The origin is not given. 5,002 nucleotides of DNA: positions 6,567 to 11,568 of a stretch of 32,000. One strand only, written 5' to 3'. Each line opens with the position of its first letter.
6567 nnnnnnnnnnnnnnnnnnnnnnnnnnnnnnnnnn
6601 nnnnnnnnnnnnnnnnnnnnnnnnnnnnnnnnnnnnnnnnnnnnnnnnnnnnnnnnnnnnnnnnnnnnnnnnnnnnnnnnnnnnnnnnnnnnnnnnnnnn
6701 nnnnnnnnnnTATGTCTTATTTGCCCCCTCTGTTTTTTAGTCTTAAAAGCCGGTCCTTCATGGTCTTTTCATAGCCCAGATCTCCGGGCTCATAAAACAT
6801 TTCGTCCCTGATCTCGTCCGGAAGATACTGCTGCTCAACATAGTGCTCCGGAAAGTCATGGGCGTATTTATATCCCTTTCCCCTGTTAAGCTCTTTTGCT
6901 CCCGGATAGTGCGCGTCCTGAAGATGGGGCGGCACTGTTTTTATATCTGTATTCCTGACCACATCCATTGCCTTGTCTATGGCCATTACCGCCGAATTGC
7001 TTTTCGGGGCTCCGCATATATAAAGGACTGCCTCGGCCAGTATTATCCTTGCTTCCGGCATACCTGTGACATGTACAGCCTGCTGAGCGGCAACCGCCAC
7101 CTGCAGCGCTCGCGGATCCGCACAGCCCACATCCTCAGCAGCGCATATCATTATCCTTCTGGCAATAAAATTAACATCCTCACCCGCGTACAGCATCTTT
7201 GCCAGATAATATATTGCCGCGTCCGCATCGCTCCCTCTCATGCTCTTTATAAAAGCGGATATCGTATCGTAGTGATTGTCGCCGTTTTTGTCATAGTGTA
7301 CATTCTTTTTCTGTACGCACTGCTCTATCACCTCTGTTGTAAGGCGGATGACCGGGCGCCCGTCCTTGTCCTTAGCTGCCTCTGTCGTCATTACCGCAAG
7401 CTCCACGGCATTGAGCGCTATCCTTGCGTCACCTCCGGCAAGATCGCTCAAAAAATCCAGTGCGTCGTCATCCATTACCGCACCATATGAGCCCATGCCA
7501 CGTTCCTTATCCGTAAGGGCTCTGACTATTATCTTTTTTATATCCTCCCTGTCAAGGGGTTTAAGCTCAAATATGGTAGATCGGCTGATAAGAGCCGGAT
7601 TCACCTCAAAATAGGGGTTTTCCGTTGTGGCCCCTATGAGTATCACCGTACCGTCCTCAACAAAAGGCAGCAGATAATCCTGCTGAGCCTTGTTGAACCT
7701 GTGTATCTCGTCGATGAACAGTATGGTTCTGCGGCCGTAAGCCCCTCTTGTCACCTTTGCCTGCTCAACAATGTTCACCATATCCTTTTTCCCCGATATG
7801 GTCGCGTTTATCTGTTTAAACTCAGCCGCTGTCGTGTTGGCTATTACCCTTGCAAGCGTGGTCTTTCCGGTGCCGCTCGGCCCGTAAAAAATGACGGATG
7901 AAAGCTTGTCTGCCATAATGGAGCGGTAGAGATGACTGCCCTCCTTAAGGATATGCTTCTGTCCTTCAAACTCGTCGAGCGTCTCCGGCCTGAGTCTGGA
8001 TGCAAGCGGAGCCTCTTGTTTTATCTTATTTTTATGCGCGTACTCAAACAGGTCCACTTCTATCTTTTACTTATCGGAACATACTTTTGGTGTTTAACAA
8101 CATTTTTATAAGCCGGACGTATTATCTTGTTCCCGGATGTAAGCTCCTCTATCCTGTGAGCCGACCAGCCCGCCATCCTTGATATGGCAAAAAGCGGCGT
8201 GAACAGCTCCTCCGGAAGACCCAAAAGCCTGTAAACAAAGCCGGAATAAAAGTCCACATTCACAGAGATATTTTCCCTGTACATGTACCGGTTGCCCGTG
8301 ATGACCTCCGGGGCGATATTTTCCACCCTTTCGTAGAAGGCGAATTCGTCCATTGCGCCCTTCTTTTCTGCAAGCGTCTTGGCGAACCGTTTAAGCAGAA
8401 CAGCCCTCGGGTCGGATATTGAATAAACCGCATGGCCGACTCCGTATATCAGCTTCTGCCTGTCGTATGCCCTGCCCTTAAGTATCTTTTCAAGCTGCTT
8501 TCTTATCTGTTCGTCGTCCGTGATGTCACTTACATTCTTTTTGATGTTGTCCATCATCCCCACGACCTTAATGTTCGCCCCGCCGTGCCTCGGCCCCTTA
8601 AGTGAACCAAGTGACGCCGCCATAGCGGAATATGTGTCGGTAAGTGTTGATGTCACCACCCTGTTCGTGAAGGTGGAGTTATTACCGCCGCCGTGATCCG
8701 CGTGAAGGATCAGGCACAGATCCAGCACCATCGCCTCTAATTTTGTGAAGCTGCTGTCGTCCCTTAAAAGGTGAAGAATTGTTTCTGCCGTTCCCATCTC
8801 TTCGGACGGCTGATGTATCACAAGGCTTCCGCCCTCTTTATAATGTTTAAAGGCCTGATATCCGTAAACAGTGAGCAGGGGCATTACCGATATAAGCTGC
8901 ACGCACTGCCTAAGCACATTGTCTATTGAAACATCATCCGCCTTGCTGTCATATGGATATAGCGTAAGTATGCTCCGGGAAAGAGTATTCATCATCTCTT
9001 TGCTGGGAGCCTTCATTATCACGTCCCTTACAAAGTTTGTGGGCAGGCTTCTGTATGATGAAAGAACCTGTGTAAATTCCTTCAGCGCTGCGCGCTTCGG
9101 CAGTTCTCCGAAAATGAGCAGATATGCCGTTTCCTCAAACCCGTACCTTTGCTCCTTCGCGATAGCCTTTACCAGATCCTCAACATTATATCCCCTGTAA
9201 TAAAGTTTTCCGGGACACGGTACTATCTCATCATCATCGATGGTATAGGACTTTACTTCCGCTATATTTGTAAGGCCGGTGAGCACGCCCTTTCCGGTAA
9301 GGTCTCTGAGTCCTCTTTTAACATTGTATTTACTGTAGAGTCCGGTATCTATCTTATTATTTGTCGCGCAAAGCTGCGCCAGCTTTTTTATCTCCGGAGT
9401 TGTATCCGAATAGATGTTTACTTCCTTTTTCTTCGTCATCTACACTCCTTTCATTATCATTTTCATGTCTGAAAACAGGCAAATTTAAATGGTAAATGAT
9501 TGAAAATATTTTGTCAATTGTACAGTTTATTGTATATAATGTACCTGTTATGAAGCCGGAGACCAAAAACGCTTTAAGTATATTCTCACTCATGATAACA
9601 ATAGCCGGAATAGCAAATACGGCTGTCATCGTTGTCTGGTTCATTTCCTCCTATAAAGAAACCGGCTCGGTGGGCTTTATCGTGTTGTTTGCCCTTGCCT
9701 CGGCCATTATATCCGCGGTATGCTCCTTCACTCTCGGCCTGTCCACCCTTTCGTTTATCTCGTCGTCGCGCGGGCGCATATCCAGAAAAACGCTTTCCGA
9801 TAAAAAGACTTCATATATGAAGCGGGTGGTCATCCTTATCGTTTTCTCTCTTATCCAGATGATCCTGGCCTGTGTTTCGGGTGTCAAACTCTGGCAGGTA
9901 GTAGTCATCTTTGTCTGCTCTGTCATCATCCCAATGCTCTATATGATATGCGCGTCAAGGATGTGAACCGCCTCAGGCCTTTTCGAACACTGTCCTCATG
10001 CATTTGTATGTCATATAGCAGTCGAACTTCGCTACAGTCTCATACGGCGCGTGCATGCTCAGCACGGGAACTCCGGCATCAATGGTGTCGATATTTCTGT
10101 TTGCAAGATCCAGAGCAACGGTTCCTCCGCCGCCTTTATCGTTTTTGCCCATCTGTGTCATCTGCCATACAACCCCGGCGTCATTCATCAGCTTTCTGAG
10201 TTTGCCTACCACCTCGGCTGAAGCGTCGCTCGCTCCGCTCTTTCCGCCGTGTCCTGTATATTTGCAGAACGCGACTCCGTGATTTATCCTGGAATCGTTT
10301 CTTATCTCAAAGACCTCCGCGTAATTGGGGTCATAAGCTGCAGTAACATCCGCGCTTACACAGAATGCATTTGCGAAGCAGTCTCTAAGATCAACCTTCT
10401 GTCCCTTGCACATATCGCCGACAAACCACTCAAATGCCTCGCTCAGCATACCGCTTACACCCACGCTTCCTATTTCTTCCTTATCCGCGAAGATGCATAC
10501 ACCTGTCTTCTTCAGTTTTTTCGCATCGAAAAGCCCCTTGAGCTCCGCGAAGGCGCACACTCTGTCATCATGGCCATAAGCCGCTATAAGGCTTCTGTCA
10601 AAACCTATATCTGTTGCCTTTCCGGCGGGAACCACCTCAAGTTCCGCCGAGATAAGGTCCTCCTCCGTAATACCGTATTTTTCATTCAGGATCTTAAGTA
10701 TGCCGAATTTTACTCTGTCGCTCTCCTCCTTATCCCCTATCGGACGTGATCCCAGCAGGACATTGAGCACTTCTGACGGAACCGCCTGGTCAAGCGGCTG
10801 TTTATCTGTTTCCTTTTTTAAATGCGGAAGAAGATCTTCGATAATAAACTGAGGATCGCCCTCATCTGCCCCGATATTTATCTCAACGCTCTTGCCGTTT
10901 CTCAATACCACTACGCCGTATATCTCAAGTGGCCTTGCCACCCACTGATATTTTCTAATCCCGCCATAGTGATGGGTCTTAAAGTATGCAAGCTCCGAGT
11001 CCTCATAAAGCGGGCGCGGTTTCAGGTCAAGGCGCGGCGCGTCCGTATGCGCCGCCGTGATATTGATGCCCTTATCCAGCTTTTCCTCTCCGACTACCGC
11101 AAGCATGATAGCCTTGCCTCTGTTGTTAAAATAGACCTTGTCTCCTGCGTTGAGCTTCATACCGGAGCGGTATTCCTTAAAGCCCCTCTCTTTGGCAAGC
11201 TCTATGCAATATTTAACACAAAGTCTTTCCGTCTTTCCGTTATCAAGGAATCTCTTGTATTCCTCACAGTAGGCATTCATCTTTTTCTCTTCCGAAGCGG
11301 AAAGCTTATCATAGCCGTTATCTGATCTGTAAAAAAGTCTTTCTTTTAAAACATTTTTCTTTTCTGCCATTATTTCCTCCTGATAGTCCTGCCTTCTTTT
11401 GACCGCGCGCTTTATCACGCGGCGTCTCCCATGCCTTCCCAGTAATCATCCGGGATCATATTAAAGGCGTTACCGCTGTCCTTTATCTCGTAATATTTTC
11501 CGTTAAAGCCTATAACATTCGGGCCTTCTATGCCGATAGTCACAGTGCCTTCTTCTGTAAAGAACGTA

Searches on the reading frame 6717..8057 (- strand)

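Call 82: search_protein_families(library=pfam, proteins=[window:6717-8057:-], max_evalue=0.00001)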
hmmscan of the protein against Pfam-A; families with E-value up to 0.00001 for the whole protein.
window:6717-8057:- (446 aa): 9 families
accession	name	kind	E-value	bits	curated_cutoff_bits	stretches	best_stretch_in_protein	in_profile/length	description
PF12002.13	MgsA_C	-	6e-71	238.2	27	1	275-440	1-166/167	MgsA AAA+ ATPase C terminal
PF16193.11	AAA_assoc_2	-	4e-28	97.9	34.3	1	193-274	5-81/81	AAA C-terminal domain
PF00004.35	AAA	-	1.5e-17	64.7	21.2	1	55-163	1-126/131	ATPase family associated with various cellular activities (AAA)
PF05496.18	RuvB_N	-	3.5e-17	63.1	27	1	22-143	1-119/159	Holliday junction DNA helicase RuvB P-loop domain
PF00158.32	Sigma54_activat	-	1.3e-07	31.9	20.2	0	110-147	94-131/168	Sigma-54 interaction domain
PF13173.12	AAA_14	-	1.7e-07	31.7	27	1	55-169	5-124/129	AAA domain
PF07724.20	AAA_2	-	2.2e-07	31.5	27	1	51-139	2-105/166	AAA domain (Cdc48 subfamily)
PF07728.20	AAA_5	-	2.7e-07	31.1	22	1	55-146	2-103/139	AAA domain (dynein-related subfamily)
PF13191.12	AAA_16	-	4.3e-06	27.7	32.6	0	42-75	14-47/167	AAA ATPase domain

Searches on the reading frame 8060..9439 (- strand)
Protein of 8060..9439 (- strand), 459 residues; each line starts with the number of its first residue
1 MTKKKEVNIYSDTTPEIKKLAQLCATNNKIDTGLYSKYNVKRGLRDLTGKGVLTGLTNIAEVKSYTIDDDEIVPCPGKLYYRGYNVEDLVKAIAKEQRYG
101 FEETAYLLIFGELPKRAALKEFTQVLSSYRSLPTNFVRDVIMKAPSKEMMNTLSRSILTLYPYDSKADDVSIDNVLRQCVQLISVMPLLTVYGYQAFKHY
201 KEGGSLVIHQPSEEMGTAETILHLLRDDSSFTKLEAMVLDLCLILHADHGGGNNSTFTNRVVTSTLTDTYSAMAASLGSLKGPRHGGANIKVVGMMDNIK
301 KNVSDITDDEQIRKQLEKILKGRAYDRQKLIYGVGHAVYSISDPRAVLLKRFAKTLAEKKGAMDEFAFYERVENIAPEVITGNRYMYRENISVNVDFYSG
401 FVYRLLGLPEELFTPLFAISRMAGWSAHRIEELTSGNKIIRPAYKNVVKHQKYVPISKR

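Call 82: search_protein_families(library=pfam, proteins=[window:8060-9439:-], max_evalue=0.00001)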
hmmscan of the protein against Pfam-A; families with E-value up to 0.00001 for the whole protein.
window:8060-9439:- (459 aa): 1 family
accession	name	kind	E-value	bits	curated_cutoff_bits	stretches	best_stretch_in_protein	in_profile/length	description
PF00285.26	Citrate_synt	-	3.3e-113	378.8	27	1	50-443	3-357/357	Citrate synthase, C-terminal domain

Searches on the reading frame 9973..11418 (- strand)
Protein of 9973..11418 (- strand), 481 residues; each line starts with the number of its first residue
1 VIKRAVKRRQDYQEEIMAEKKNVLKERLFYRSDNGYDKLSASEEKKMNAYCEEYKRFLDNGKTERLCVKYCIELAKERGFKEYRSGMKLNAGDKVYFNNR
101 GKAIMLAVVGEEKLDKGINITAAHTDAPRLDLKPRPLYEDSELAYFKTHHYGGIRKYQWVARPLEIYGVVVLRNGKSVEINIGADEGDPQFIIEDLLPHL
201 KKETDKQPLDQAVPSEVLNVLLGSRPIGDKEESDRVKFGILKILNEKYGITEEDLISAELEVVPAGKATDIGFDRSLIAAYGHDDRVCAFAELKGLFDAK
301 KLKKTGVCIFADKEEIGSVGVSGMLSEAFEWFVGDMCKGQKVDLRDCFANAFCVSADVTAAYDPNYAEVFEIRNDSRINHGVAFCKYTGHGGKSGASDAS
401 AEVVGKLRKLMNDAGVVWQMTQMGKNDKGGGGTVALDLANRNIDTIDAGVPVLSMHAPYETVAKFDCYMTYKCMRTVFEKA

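Call 82: search_protein_families(library=pfam, proteins=[window:9973-11418:-], max_evalue=0.00001)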
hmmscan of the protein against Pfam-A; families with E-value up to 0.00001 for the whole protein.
window:9973-11418:- (481 aa): 1 family
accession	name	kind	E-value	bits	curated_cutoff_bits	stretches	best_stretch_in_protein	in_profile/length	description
PF02127.20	Peptidase_M18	-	2.3e-85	287.4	24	1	57-478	1-432/432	Aminopeptidase I zinc metalloprotease (M18)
